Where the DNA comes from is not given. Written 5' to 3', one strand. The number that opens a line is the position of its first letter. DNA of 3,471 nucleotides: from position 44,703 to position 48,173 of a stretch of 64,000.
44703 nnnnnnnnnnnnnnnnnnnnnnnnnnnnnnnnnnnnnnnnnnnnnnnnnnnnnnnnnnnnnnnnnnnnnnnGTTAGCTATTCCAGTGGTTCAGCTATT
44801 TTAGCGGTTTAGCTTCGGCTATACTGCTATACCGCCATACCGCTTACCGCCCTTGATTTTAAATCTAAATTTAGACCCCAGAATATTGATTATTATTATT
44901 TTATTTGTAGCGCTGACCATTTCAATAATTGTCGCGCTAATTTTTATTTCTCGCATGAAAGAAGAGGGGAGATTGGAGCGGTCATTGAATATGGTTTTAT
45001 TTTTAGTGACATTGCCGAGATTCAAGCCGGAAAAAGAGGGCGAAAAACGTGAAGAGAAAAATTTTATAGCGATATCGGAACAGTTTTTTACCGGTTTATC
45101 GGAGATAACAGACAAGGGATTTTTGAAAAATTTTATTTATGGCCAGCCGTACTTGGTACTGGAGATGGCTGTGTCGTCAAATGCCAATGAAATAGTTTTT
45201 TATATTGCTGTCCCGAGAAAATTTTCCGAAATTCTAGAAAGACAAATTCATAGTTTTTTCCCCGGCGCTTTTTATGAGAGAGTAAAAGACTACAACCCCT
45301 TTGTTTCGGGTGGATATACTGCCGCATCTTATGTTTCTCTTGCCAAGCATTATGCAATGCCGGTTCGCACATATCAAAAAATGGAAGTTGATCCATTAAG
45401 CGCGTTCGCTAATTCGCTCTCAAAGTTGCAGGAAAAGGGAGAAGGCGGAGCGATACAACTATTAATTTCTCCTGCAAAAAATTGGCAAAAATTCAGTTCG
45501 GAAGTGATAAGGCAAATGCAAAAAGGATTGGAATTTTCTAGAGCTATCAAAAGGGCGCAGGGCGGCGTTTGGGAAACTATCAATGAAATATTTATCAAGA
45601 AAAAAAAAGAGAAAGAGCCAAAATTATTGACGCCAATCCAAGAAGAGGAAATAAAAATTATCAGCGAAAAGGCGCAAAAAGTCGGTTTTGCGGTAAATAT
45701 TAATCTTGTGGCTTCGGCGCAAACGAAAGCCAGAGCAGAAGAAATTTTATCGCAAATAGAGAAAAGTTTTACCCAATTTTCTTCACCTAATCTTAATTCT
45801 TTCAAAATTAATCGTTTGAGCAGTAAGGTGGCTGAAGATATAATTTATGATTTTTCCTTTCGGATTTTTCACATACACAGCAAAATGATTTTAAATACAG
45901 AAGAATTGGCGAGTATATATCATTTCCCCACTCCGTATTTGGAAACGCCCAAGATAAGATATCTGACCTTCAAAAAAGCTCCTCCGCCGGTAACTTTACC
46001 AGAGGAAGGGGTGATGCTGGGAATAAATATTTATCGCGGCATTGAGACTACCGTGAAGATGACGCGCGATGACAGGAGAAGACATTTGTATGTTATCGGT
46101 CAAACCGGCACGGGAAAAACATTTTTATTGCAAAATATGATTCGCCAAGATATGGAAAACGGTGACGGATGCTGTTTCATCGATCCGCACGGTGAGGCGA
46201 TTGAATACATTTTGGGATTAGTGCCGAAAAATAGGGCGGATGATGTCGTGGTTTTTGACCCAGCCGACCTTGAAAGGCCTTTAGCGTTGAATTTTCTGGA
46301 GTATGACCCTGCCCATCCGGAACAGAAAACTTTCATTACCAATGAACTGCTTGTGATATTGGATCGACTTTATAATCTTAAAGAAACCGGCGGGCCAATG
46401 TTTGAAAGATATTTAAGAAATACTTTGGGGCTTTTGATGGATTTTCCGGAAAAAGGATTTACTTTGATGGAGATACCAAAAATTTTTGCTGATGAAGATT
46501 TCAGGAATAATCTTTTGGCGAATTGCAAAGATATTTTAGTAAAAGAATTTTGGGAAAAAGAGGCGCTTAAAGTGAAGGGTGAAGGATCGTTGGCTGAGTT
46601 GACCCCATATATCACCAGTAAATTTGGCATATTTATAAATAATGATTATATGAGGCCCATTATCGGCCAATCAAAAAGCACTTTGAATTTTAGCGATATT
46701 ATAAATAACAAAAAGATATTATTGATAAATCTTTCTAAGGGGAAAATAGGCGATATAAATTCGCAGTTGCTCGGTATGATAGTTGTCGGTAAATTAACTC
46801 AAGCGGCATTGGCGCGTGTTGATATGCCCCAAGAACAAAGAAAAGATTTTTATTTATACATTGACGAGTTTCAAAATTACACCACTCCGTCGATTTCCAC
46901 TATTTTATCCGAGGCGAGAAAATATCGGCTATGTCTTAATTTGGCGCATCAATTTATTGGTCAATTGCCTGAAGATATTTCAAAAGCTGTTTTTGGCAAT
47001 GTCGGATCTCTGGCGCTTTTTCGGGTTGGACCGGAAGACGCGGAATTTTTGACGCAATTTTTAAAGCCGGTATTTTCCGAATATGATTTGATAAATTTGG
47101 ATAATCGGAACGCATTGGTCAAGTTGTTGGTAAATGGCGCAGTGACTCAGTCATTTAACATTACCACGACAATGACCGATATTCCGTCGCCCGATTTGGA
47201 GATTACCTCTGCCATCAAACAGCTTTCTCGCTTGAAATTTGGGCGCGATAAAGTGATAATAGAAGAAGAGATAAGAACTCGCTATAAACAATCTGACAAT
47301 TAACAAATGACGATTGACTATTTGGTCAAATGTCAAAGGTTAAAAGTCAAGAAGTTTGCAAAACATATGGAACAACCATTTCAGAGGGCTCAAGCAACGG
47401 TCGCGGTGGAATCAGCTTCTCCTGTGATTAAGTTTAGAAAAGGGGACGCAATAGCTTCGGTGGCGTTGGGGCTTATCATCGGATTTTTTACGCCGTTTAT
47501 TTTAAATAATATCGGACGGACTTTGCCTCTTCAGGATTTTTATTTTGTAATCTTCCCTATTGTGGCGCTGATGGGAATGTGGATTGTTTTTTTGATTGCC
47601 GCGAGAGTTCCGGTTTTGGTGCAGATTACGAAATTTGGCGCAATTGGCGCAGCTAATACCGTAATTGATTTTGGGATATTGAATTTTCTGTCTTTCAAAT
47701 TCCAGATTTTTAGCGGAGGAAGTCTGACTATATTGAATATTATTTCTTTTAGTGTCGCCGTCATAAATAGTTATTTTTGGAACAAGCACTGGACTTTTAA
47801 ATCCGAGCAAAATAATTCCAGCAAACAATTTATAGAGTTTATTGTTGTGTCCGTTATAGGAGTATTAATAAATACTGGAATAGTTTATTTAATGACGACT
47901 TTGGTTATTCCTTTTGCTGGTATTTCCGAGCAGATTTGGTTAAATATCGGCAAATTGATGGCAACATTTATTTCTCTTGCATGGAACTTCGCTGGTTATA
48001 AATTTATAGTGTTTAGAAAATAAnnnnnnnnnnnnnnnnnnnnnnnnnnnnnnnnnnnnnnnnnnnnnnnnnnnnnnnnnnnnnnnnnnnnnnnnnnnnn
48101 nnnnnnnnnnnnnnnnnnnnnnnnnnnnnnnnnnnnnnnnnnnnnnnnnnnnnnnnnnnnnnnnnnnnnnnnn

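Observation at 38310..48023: Glycosylation locus: APH-type kinase, GT4, two GT-C membrane transferases, plus an orphan T4CP-like ATPase and a GtrA-like flippase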

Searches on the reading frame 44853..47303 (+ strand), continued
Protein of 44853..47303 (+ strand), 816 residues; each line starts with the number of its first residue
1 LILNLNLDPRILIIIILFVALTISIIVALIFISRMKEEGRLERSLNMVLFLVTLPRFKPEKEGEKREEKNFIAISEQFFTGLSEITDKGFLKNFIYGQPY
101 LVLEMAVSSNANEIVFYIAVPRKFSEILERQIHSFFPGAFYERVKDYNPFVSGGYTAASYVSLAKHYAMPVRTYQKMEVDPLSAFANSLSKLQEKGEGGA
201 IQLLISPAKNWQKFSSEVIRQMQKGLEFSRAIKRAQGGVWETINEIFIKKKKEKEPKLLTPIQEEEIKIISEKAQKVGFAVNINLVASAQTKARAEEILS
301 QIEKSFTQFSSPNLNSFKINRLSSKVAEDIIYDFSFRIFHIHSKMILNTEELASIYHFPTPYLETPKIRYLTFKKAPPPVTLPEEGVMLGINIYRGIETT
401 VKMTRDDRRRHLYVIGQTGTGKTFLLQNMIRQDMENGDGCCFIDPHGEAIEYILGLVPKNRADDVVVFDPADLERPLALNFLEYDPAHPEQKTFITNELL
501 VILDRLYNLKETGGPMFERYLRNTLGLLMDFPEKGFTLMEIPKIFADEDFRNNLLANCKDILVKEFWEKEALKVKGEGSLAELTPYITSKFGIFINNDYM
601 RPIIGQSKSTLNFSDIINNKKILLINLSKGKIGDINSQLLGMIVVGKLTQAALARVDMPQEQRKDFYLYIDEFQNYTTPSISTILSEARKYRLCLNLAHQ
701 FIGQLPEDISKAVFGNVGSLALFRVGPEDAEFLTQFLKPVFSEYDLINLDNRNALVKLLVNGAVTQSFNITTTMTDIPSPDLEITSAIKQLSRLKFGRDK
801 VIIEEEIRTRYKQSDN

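Call 102: search_protein_families(library=pfam, proteins=[L099:3558-6215:+, L099:9128-11671:+, L099:6227-7117:+, L099:7501-8475:+, L099:8722-9150:+, L099:12102-14333:+, L099:1835-2113:+, L099:7149-7484:+], max_evalue=0.001)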
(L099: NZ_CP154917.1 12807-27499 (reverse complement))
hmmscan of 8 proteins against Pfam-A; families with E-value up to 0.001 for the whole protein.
L099:3558-6215:+ (885 aa): 1 family
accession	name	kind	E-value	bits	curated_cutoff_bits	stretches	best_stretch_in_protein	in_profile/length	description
PF01935.23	DUF87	-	3.5e-09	37.5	23.2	1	332-579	8-216/220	Helicase HerA, central domain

L099:9128-11671:+ (847 aa): 2 families
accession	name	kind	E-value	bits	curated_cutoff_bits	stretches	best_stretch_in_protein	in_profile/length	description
PF12846.13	AAA_10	-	7.7e-116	387.5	27.5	1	457-816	2-362/362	AAA-like domain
PF19044.6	P-loop_TraG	-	0.00018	20.8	25.8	0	673-746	229-301/413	TraG P-loop domain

L099:6227-7117:+ (296 aa): 1 family
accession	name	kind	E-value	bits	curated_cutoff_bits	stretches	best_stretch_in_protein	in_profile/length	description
PF13814.12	Replic_Relax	-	1.3e-10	42.2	25.3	1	16-214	4-182/191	Replication-relaxation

L099:7501-8475:+ (324 aa): 1 family
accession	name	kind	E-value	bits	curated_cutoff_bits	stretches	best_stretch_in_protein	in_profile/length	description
PF12642.13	TpcC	-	6e-44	151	27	1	69-319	1-231/231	Conjugative transposon protein TcpC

L099:8722-9150:+ (142 aa): 1 family
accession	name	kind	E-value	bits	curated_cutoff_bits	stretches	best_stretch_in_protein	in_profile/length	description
PF12648.12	TcpE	-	2.3e-19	70.2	29.9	1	8-106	1-97/100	TcpE family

L099:12102-14333:+ (743 aa): 0 families

L099:1835-2113:+ (92 aa): 0 families

L099:7149-7484:+ (111 aa): 1 family
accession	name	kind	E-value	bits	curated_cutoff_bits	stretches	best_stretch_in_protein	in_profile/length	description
PF16212.11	PhoLip_ATPase_C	-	0.00092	19.5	28.3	0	27-88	176-236/251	Phospholipid-translocating P-type ATPase C-terminal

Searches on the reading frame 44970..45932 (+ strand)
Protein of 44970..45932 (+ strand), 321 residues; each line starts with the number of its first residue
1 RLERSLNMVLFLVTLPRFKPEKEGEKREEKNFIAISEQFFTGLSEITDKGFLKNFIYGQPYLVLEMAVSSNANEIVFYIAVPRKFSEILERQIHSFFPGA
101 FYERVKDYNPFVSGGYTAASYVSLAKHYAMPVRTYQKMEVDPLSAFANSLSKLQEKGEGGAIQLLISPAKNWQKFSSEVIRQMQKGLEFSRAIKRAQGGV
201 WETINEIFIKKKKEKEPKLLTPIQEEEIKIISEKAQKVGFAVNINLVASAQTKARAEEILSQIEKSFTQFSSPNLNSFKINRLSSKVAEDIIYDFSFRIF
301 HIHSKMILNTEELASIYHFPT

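Call 63: search_protein_representatives(protein=window:44970-45932:+)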
Query: 321 residues. Proteins with E-value up to 0.001 (for the whole library): 1342; up to 1e-10: 644; up to 1e-30: 147. The best 150 are listed.
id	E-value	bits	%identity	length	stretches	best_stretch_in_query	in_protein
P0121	7.6e-65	235.5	43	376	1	3-320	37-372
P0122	1.3e-63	231.4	45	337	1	3-306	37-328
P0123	1.8e-62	227.6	43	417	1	2-298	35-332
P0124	1.1e-60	221.8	42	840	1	2-320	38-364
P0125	1.6e-59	218.0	41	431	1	4-320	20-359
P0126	6.5e-58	212.7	39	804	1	3-320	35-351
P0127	1.8e-55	204.7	43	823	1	5-321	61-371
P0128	9.7e-55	202.3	40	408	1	4-321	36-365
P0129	4.5e-53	196.8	36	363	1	22-320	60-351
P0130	3.0e-52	194.1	42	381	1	19-319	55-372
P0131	2.9e-51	190.9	36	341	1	3-299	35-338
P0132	9.8e-51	189.1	37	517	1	5-321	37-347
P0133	9.6e-50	185.9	41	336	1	2-269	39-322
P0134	1.3e-49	185.5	36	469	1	10-320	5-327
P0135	1.4e-49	185.4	36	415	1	2-320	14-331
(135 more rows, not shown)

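Call 76: predict_structure(alignment_id=A5)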
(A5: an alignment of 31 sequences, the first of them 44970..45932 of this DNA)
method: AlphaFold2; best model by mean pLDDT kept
length: 321 residues; sequences in the alignment: 31
mean_pLDDT: 83.4   pTM: 0.84
mean pLDDT of the five models: 83.4, 82.1, 81.5, 67.7, 57.9
residues with pLDDT >= 90: 143; 70-90: 123; 50-70: 41; < 50: 14
segments of 3 or more residues with pLDDT < 50: 1-4, 25-27, 210-214
pLDDT, mean of each block of 10 residues (from residue 1): 65 74 53 85 69 56 90 88 85 83 88 93 94 84 88 90 91 92 91 80 54 59 92 94 96 96 94 92 86 88 91 89 64
secondary structure, 60 per line:
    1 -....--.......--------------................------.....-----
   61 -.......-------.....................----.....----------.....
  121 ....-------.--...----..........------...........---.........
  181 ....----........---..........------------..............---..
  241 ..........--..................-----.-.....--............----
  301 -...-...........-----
elements in order: H2-5 E8-14 H29-44 H51-55 E62-68 E76-82 H83-96 E101-105 E116-124 H142-151 E158-168 H172-184 H189-196 H200-209 H222-235 E239-250 H253-270 E278-282 H285-296 E306-309 H310-316

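Call 88: fold_search(model_id=the predicted structure, library=pdb)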
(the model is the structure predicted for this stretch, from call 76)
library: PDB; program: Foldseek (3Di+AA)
matches with E <= 10: 851; with E <= 0.001: 15
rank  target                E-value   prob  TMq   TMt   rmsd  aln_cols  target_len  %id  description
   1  7o42_A                6.8e-06  1.00  0.46  0.19   8.8       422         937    8  TrwK/VirB4unbound trimer of dimers complex (with Hcp1) from the R388 type IV secretion system determined by cryo-EM. (released 2022-06-22)
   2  7o43_A                8.6e-06  1.00  0.44  0.21   8.6       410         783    8  TrwK/VirB4unbound dimer complex from R388 type IV secretion system determined by cryo-EM. (released 2022-06-22)
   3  7o42_E                1.9e-05  1.00  0.48  0.19   9.8       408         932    7  TrwK/VirB4unbound trimer of dimers complex (with Hcp1) from the R388 type IV secretion system determined by cryo-EM. (released 2022-06-22)
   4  8rtd_h                3.0e-05  1.00  0.47  0.35   8.6       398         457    7  Stalk-Arches-IMC structure from the fully-assembled R388 type IV secretion system determined by cryo-EM. (released 2024-06-19)
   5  8rtb_B                6.9e-05  1.00  0.46  0.26   8.5       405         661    7  Extended inner membrane complex (IMC) protomer structure (TrwM/VirB3-TrwK/VirB4-TrwI/VirB6-TrwG/VirB8-TrwE/VirB10) fro (released 2024-06-19)
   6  7o43_B                8.7e-05  1.00  0.48  0.23   8.2       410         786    8  TrwK/VirB4unbound dimer complex from R388 type IV secretion system determined by cryo-EM. (released 2022-06-22)
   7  8rtd_V                8.7e-05  1.00  0.46  0.24   8.9       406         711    7  Stalk-Arches-IMC structure from the fully-assembled R388 type IV secretion system determined by cryo-EM. (released 2024-06-19)
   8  7o41_B                9.3e-05  1.00  0.47  0.25   7.2       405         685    8  Hexameric composite model of the Inner Membrane Complex (IMC) with the Arches from the fully-assembled R388 type IV se (released 2022-06-22)
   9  8rtd_P                1.1e-04  1.00  0.47  0.23   8.6       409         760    7  Stalk-Arches-IMC structure from the fully-assembled R388 type IV secretion system determined by cryo-EM. (released 2024-06-19)
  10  8rtd_g                3.0e-04  1.00  0.44  0.22   9.3       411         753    8  Stalk-Arches-IMC structure from the fully-assembled R388 type IV secretion system determined by cryo-EM. (released 2024-06-19)
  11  6y0r                  3.4e-04  1.00  0.32  0.24  10.3       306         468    9  Chitooligosaccharide oxidase (released 2020-06-03)
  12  8rtb_A                6.2e-04  1.00  0.47  0.24   7.9       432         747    9  Extended inner membrane complex (IMC) protomer structure (TrwM/VirB3-TrwK/VirB4-TrwI/VirB6-TrwG/VirB8-TrwE/VirB10) fro (released 2024-06-19)
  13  8rtd_O                6.2e-04  1.00  0.47  0.22   7.9       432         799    9  Stalk-Arches-IMC structure from the fully-assembled R388 type IV secretion system determined by cryo-EM. (released 2024-06-19)
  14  8rtd_T                6.2e-04  1.00  0.47  0.22   7.9       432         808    9  Stalk-Arches-IMC structure from the fully-assembled R388 type IV secretion system determined by cryo-EM. (released 2024-06-19)
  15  1vdh_A                7.4e-04  0.60  0.18  0.21  20.7       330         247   11  Structure-based functional identification of a novel heme-binding protein from thermus thermophilus HB8 (released 2004-09-22)
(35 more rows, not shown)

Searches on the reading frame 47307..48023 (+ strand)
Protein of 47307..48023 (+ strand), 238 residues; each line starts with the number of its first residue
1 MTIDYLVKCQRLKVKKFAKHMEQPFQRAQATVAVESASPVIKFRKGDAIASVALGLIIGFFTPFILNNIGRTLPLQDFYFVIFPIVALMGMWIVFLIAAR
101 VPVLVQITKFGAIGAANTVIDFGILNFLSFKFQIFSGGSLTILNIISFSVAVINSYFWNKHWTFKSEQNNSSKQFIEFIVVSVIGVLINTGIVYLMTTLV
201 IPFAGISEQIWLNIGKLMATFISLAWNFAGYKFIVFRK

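Call 3: search_protein_families(library=pfam, proteins=[window:47307-48023:+], max_evalue=0.01)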
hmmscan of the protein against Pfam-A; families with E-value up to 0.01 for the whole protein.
window:47307-48023:+ (238 aa): 1 family
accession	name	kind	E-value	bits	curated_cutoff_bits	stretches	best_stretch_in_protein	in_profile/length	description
PF04138.20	GtrA_DPMS_TM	-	1.2e-21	77.6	26.1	1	109-236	1-117/117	GtrA/DPMS, transmembrane domain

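Call 10: search_protein_families(library=ncbifam, proteins=[window:47307-48023:+], max_evalue=0.01)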
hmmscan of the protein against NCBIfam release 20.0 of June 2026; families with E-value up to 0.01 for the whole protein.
window:47307-48023:+ (238 aa): 1 family
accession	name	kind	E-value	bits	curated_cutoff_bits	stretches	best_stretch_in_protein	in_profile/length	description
NF037976.1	gtrA_1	subfamily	0.0026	17.9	50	0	141-194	34-85/126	GtrA family protein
